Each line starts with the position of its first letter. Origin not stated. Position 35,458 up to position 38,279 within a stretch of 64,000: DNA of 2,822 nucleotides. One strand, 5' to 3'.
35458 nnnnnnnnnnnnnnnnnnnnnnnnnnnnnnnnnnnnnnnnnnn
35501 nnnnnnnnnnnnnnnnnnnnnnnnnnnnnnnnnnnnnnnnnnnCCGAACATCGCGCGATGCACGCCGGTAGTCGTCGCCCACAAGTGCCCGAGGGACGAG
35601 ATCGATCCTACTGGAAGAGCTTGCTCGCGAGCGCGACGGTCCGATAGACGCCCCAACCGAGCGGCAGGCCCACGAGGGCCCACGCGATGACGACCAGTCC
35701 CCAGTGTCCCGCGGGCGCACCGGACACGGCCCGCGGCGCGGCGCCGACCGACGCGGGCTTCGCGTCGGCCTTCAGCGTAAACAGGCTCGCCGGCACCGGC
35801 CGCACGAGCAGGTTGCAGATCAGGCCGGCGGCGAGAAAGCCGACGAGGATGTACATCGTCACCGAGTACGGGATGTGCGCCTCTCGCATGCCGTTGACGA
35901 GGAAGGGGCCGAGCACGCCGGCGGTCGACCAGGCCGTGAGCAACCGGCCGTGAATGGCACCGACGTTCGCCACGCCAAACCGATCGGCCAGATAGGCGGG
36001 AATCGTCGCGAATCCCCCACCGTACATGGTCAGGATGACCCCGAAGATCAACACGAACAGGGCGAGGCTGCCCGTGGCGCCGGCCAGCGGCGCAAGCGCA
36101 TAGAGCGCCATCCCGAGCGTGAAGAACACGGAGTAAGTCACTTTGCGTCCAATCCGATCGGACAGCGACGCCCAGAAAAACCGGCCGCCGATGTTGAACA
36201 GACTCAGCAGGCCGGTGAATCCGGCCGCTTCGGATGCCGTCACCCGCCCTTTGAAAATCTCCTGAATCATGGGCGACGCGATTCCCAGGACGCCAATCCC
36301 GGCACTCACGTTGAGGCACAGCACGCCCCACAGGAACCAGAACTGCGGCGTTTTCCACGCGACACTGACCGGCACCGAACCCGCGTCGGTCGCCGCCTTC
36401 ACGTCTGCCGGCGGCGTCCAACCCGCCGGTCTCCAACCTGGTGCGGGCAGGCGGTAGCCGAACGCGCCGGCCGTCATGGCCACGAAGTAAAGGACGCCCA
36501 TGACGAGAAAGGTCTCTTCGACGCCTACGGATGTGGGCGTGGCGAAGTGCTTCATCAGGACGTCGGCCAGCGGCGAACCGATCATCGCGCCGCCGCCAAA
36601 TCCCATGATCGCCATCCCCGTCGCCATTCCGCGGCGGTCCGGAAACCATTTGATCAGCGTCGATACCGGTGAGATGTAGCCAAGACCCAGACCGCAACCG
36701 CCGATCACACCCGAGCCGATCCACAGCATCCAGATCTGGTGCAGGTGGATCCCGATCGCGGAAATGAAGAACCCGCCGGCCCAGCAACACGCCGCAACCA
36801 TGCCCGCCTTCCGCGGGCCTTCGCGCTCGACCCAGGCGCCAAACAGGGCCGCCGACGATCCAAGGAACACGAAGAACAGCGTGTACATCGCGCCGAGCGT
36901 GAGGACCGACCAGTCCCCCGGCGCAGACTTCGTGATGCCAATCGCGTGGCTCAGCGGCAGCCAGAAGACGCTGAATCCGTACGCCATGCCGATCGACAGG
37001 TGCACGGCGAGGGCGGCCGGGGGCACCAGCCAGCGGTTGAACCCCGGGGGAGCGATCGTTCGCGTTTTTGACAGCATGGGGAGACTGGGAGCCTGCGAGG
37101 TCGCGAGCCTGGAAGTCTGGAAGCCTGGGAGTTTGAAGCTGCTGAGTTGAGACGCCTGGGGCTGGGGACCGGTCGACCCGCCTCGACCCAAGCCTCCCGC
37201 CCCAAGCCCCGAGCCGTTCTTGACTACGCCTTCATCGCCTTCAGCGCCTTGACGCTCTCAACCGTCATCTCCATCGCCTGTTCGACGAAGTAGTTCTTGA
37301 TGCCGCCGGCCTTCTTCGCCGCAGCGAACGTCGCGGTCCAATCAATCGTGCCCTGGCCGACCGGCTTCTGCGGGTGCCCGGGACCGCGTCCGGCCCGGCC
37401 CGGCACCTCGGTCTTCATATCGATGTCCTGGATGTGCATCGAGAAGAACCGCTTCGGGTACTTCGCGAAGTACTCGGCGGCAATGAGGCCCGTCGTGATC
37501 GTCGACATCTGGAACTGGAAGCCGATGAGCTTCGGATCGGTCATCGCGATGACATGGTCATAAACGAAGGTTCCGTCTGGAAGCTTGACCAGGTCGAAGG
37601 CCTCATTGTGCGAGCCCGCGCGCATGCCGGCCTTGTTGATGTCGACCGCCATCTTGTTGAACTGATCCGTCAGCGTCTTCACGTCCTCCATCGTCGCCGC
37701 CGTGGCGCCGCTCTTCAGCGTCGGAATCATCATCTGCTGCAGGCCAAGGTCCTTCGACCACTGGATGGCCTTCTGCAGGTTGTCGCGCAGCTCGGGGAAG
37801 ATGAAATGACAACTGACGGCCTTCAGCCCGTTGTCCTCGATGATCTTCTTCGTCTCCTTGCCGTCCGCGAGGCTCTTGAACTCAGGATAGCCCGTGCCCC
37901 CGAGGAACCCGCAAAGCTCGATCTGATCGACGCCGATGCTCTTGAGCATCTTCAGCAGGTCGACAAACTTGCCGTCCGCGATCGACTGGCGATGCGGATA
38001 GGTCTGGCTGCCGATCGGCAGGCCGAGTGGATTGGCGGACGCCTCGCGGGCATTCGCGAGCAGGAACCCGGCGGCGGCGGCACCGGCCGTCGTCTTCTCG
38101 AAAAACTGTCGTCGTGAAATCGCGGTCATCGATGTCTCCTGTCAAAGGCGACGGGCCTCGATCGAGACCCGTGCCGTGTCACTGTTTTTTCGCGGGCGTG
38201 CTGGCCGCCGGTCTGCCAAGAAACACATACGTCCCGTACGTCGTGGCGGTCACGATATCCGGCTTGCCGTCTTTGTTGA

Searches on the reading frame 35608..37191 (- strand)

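Call 84: search_protein_families(library=pfam, proteins=[window:35608-37191:-], max_evalue=0.0001)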
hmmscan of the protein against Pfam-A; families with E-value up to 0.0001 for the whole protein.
window:35608-37191:- (527 aa): 1 family
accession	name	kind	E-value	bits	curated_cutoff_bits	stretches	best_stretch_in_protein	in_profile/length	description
PF07690.21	MFS_1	-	4.7e-36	124.8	33.4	2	65-429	6-347/347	Major Facilitator Superfamily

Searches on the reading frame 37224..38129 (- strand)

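Call 84: search_protein_families(library=pfam, proteins=[window:37224-38129:-], max_evalue=0.0001)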
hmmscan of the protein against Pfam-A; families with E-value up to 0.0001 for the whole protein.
window:37224-38129:- (301 aa): 1 family
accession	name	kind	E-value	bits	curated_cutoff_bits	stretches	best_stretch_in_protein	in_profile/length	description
PF01261.30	AP_endonuc_2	-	1.2e-07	32.1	31.1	1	61-275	3-220/249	Xylose isomerase-like TIM barrel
